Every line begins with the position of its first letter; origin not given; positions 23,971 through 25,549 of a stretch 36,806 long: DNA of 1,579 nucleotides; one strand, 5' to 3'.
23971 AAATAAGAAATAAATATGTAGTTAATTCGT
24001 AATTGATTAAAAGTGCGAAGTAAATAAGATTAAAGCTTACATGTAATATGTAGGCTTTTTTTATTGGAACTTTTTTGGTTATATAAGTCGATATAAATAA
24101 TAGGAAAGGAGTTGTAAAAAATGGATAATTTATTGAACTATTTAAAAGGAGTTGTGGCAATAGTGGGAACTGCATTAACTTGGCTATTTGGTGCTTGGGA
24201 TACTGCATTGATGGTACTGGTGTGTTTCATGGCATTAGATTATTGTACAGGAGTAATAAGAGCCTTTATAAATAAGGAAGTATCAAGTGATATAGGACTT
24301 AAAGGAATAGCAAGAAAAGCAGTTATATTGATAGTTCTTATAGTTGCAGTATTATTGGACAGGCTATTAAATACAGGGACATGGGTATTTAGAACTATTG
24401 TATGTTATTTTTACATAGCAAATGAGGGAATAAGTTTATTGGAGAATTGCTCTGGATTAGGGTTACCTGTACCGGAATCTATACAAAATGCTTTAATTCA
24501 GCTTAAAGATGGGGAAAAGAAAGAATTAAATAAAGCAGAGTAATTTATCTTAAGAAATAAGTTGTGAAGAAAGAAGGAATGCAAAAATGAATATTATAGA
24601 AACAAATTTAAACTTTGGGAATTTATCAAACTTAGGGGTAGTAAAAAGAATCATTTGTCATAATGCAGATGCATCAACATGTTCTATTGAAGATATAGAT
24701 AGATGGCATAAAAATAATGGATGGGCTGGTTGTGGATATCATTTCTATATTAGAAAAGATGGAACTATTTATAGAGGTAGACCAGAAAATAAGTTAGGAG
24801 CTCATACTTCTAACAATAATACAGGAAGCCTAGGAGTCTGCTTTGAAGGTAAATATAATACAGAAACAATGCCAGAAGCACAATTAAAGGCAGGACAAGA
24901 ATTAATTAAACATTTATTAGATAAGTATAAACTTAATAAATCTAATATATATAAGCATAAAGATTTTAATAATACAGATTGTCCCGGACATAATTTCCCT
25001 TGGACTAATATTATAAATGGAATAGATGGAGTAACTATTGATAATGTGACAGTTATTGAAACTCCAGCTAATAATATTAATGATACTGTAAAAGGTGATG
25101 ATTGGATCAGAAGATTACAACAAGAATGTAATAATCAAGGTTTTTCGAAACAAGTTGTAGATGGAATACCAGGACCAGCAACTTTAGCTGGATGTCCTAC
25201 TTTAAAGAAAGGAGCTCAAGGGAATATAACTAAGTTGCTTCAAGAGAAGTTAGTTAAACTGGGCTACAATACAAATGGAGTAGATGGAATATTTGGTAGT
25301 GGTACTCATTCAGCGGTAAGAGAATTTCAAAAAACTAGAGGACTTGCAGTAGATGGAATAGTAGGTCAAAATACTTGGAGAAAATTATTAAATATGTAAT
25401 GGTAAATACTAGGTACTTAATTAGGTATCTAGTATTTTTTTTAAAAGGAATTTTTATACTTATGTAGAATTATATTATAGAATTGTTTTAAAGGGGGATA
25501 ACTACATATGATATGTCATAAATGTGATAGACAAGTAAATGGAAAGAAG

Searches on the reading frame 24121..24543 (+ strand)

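Call 87: search_protein_families(library=phrogs, proteins=[window:24121-24543:+], max_evalue=0.00001)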
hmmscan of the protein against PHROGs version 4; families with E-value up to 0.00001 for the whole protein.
window:24121-24543:+ (140 aa): 3 families
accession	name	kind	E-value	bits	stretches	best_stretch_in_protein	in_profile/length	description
phrog_199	-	lysis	1.1e-27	98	1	4-138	4-137/545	holin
phrog_16802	-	unknown function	7.9e-20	71.4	1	72-135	1-64/74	-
phrog_21233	-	unknown function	1.7e-14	54.7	1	1-71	1-71/72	-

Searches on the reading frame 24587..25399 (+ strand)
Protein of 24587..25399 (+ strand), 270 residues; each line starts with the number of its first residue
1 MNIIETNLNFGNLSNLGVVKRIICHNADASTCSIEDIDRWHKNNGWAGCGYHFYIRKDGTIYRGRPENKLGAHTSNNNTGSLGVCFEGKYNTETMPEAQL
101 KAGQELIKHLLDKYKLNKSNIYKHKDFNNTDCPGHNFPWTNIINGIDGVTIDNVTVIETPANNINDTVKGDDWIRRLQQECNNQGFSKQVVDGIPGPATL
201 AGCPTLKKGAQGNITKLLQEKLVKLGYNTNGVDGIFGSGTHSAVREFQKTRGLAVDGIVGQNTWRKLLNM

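Call 87: search_protein_families(library=phrogs, proteins=[window:24587-25399:+], max_evalue=0.00001)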
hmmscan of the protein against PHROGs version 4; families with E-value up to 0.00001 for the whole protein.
window:24587-25399:+ (270 aa): 19 families
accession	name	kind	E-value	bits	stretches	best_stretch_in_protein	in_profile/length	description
phrog_1493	-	lysis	1.2e-60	206.8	1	15-268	30-306/394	endolysin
phrog_35436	-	lysis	3.8e-42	145.4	1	1-147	1-148/266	amidase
phrog_822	-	lysis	9.4e-33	114.8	1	13-169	18-182/215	amidase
phrog_2649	-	lysis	2.7e-22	80.9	1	195-269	162-237/261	endolysin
phrog_1224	-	head and packaging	4.2e-16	60.2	1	205-268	3-65/438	endolysin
phrog_1794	-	lysis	4.9e-16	60.1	1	15-137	52-183/336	amidase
phrog_670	-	lysis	1.9e-15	57.8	1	9-175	101-278/596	endolysin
phrog_17214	-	lysis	1.3e-13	52.3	1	187-268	226-313/322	endolysin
phrog_6219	-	lysis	2e-11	45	1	158-269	195-309/326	endolysin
phrog_880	-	lysis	1.1e-10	42.5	1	72-267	255-431/435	endolysin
phrog_7698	-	lysis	5.1e-10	40.6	1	17-135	22-140/316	endolysin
phrog_19265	-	unknown function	2.4e-09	38.3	1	19-134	24-142/293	-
phrog_2338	-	lysis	8.4e-09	36.2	1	6-140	15-153/346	endolysin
phrog_9611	-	lysis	1.4e-08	35.7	1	19-142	23-157/246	endolysin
phrog_3088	-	lysis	2e-08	35.3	1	20-137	25-144/248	amidase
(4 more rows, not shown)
